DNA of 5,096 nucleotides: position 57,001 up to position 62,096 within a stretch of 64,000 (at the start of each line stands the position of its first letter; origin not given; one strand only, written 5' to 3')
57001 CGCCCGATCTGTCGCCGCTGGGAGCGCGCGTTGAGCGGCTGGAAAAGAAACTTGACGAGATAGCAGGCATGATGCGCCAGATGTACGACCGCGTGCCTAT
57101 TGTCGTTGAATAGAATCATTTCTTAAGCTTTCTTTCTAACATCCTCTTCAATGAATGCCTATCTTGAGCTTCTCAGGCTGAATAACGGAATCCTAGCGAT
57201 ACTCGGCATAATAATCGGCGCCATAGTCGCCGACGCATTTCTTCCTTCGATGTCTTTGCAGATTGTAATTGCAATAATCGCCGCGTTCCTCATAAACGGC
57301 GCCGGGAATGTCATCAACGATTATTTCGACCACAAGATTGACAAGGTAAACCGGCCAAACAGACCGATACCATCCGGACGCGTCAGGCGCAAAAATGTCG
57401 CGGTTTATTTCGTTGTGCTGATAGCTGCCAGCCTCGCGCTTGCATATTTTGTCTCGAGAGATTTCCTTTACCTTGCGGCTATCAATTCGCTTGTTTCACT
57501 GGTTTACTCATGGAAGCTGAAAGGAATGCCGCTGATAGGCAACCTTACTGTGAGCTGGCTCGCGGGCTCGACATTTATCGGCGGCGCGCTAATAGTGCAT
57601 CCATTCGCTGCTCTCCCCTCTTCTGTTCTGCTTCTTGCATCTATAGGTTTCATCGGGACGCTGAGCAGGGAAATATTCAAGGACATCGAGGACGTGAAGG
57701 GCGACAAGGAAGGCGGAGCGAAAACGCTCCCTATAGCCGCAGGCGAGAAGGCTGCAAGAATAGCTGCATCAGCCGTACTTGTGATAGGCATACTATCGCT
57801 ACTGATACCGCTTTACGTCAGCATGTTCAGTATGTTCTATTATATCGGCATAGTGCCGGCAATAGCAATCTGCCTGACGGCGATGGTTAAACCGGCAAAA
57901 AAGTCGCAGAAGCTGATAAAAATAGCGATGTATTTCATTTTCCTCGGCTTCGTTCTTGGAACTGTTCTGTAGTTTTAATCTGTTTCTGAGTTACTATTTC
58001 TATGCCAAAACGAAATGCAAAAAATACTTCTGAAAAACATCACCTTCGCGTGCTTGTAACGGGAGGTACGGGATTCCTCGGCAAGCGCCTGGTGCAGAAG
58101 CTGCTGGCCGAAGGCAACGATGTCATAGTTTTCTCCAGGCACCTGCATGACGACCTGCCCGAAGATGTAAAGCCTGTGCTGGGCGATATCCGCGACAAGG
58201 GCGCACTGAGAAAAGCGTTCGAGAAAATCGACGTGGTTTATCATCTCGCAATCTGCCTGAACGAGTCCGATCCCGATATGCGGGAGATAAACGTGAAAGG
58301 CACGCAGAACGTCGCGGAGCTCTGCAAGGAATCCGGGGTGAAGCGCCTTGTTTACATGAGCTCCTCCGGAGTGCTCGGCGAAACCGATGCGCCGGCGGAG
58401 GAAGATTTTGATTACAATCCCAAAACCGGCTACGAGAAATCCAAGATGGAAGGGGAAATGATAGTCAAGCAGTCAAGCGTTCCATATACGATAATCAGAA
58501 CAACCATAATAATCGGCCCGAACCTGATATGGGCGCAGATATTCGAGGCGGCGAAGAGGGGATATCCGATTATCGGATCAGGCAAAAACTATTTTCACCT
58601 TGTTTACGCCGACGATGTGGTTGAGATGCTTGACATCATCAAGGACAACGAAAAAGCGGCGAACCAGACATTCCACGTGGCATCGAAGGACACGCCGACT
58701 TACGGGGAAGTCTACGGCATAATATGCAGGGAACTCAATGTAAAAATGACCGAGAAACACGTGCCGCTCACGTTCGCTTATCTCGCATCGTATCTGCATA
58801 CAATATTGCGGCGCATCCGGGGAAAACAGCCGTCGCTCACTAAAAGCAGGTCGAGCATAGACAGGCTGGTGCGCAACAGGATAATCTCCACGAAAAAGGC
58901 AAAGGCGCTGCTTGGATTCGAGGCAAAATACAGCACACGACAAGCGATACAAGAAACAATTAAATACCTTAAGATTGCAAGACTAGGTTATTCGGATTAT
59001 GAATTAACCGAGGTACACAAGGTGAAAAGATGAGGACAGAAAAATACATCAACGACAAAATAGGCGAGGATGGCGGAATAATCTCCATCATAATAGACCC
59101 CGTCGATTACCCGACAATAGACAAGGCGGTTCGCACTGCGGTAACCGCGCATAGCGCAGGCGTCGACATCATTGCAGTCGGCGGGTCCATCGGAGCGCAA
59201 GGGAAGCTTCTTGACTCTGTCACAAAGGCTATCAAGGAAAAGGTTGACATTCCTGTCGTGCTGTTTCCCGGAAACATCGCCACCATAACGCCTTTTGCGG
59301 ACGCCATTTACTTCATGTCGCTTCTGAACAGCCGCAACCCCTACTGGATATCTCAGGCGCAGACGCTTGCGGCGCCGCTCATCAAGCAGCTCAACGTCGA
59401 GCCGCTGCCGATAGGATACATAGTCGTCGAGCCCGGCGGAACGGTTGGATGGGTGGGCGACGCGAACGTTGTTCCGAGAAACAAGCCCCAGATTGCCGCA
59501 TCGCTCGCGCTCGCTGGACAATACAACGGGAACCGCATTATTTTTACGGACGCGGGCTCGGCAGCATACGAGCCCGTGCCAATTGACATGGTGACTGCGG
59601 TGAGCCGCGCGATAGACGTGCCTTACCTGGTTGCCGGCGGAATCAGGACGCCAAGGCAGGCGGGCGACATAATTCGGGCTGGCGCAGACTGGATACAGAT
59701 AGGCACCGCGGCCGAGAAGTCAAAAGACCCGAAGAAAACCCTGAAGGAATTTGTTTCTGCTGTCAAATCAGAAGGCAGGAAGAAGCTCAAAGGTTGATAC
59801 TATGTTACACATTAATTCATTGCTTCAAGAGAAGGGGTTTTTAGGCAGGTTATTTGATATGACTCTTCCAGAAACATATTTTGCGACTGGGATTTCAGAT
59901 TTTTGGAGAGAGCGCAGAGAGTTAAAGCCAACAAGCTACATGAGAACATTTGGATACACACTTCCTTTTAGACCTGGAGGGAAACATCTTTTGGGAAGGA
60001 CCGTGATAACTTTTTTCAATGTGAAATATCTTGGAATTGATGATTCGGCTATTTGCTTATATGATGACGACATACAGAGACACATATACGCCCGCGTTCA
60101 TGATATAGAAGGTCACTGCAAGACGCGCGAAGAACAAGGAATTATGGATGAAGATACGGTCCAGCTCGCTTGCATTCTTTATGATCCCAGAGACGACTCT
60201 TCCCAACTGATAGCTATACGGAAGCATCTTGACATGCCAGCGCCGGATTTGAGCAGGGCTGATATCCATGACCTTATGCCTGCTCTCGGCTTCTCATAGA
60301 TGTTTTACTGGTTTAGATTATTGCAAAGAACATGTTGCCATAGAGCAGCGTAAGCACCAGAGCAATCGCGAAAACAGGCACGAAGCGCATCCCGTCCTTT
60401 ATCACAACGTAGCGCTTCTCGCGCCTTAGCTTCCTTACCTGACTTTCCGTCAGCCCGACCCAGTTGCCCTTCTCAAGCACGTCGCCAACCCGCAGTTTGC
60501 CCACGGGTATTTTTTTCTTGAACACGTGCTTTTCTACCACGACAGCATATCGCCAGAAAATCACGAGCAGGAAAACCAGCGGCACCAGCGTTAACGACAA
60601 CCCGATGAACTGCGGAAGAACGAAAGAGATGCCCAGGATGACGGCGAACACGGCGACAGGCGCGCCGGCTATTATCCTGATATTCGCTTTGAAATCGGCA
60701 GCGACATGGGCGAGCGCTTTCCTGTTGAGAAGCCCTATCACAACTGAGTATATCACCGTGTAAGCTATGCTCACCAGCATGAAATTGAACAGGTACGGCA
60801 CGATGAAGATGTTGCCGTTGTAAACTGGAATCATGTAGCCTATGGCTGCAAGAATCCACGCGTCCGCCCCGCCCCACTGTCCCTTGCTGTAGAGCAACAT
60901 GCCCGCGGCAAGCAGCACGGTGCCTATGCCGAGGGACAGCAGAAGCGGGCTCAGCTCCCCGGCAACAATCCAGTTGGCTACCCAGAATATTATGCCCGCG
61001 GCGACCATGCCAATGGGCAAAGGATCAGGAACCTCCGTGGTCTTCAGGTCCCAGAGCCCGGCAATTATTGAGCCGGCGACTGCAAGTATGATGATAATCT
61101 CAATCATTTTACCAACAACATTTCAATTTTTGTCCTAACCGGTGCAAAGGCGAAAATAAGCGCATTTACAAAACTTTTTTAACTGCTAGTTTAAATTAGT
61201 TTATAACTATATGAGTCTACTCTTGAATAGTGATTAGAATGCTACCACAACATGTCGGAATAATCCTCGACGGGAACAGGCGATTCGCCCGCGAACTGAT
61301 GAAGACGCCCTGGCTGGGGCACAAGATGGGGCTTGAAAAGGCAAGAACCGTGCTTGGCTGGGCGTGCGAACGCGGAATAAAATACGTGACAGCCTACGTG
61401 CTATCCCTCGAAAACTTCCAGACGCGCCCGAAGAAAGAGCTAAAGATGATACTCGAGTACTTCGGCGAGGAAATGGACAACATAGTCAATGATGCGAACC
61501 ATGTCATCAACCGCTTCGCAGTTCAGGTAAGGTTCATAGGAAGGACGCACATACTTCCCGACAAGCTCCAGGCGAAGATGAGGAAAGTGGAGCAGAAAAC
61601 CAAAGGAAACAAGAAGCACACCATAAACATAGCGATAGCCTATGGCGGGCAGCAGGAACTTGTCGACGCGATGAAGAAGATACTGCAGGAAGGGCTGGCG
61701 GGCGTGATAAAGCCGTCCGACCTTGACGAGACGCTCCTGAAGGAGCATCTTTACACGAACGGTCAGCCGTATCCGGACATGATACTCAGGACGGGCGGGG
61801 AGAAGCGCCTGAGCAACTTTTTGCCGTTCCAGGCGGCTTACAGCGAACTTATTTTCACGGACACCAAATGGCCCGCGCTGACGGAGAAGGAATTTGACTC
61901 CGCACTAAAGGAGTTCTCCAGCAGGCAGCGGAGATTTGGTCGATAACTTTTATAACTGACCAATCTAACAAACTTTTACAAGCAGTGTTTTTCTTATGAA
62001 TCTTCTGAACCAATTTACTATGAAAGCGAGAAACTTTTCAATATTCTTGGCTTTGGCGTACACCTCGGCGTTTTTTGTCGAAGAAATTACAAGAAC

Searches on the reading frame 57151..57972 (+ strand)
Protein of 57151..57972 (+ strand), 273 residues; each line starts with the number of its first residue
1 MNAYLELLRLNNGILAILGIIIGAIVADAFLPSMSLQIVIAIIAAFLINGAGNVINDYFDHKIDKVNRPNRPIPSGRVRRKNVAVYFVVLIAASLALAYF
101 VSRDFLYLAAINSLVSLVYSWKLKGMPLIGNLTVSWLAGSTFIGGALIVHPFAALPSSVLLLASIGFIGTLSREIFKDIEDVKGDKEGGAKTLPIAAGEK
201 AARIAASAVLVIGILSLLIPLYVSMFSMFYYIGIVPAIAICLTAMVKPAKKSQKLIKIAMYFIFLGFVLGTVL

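Call 80: search_protein_families(library=pfam, proteins=[window:57151-57972:+], max_evalue=0.001)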
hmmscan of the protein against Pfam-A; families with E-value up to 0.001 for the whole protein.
window:57151-57972:+ (273 aa): 1 family
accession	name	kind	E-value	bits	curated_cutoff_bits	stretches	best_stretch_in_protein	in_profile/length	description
PF01040.23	UbiA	-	7.8e-45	153.5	34.2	1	19-260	4-244/250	UbiA prenyltransferase family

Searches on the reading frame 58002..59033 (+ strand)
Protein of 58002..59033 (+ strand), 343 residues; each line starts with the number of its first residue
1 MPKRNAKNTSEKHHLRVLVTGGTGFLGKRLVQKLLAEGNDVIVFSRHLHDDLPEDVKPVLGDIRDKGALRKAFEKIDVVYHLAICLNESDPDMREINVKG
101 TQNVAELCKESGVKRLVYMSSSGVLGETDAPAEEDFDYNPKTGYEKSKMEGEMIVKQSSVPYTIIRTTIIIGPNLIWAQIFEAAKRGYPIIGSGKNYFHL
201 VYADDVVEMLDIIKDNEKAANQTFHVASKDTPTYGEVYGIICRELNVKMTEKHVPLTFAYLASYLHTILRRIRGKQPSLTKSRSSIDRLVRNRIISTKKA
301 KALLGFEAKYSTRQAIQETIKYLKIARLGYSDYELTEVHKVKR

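Call 80: search_protein_families(library=pfam, proteins=[window:58002-59033:+], max_evalue=0.001)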
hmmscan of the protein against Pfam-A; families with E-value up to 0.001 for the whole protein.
window:58002-59033:+ (343 aa): 9 families
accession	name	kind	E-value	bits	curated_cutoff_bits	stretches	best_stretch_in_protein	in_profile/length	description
PF01370.27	Epimerase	-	2.1e-36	126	20.9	1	17-226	1-239/240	NAD dependent epimerase/dehydratase family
PF01073.25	3Beta_HSD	-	1.9e-27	96.4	22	1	18-247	1-270/280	3-beta hydroxysteroid dehydrogenase/isomerase family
PF16363.11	GDP_Man_Dehyd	-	3.5e-23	83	27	1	18-319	1-332/332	GDP-mannose 4,6 dehydratase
PF13460.12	NAD_binding_10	-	7.1e-22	78.6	27.2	1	21-168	1-144/184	NAD(P)H-binding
PF04321.23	RmlD_sub_bind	-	2.8e-21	76.3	27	1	16-244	2-230/287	RmlD substrate binding domain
PF07993.18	NAD_binding_4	-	8.6e-21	74.7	20.1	2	54-173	61-211/258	Male sterility protein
PF02719.21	Polysacc_synt_2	-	9.6e-13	48.4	20.2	1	17-121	1-128/293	Polysaccharide biosynthesis protein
PF05368.20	NmrA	-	3.9e-10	40.2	27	1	16-255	4-244/298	NmrA-like family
PF08659.16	KR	-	2.4e-05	24.8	22.6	0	17-122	3-137/180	KR domain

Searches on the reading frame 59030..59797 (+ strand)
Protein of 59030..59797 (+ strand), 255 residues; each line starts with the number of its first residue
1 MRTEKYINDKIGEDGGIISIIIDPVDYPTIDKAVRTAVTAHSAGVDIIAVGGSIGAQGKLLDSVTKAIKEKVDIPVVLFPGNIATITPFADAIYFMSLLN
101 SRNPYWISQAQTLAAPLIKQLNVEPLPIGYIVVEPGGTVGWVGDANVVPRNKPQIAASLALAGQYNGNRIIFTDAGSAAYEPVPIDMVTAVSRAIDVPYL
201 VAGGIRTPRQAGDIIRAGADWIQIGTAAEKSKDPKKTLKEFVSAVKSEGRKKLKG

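Call 80: search_protein_families(library=pfam, proteins=[window:59030-59797:+], max_evalue=0.001)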
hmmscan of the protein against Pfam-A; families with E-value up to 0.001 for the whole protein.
window:59030-59797:+ (255 aa): 7 families
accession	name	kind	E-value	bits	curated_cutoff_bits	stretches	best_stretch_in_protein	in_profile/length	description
PF01884.23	PcrB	-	6.5e-45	153.8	23.9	1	22-242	12-223/226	PcrB family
PF00977.27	His_biosynth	-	1.4e-08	34.9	23.6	1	167-234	43-111/228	Histidine biosynthesis protein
PF00478.31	IMPDH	-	5.3e-07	29.4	25.6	0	181-226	129-174/345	IMP dehydrogenase / GMP reductase domain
PF05690.20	ThiG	-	2.4e-06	27.5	23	1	187-247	166-226/247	Thiazole biosynthesis protein ThiG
PF01180.27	DHO_dh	-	0.00018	21.3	27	1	181-230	223-274/291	Dihydroorotate dehydrogenase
PF04131.20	NanE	-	0.0002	21.1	27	0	196-246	144-191/192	Putative N-acetylmannosamine-6-phosphate epimerase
PF03060.21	NMO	-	0.00061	19.7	28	0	186-227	183-224/331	Nitronate monooxygenase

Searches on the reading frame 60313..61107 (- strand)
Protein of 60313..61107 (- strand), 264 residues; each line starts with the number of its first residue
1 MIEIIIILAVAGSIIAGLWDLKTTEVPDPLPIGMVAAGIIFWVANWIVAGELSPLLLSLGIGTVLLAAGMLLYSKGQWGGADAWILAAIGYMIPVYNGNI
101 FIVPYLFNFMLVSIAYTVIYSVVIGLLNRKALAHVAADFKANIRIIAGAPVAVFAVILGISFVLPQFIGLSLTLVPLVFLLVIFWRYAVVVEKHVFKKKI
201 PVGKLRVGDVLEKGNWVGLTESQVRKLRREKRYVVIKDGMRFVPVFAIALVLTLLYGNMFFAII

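Call 80: search_protein_families(library=pfam, proteins=[window:60313-61107:-], max_evalue=0.001)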
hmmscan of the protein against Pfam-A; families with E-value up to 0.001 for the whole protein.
window:60313-61107:- (264 aa): 1 family
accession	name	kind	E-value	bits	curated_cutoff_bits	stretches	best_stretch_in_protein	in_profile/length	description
PF01478.23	Peptidase_A24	-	3.9e-09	37.3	26.5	1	8-119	2-101/104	Type IV leader peptidase family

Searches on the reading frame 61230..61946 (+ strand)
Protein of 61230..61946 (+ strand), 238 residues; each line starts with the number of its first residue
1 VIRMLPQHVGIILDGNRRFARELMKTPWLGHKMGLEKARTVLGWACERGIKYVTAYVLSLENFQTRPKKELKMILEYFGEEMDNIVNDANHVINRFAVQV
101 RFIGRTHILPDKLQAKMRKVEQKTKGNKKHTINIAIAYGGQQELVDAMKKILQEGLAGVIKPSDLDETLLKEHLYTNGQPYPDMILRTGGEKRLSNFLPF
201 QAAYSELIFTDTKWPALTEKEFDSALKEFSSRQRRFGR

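Call 80: search_protein_families(library=pfam, proteins=[window:61230-61946:+], max_evalue=0.001)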
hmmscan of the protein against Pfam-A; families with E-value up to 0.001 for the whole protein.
window:61230-61946:+ (238 aa): 1 family
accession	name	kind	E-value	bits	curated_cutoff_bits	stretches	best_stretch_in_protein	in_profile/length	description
PF01255.24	Prenyltransf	-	2.2e-69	233.8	27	1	12-237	1-219/219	Putative undecaprenyl diphosphate synthase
